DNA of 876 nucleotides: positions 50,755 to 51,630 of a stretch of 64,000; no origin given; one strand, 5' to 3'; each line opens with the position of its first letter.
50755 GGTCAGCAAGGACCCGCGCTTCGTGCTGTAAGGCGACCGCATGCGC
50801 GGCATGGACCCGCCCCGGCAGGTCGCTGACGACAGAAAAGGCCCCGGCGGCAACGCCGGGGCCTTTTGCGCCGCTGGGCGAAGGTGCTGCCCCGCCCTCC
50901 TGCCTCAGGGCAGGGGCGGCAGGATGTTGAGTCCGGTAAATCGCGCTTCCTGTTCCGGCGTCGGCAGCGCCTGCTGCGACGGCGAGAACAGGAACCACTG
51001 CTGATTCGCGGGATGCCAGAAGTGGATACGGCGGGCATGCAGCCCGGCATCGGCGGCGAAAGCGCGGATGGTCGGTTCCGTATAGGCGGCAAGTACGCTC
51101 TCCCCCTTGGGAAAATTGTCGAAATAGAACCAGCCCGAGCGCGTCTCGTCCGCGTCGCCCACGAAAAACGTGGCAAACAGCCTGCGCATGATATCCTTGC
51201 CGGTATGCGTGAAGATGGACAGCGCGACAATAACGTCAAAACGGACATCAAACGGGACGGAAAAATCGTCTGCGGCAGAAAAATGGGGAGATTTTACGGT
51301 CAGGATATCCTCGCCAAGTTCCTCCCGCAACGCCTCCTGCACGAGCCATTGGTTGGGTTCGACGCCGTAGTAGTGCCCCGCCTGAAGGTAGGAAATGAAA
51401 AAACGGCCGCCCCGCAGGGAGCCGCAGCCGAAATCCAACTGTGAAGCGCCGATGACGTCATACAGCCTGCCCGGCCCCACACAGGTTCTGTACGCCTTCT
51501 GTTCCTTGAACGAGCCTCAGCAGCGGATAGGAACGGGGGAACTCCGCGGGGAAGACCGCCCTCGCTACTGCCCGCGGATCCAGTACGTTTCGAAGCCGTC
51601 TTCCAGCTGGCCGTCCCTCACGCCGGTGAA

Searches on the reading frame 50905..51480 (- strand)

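Call 73: search_protein_families(library=pfam, proteins=[window:50905-51480:-], max_evalue=0.001)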
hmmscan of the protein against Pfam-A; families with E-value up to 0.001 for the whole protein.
window:50905-51480:- (191 aa): 2 families
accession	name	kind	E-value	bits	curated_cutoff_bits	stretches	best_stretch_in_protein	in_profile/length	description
PF08242.18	Methyltransf_12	-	7.8e-08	33.4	30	1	15-97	1-81/98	Methyltransferase domain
PF13649.12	Methyltransf_25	-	0.00021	22.4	27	1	15-104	2-88/97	Methyltransferase domain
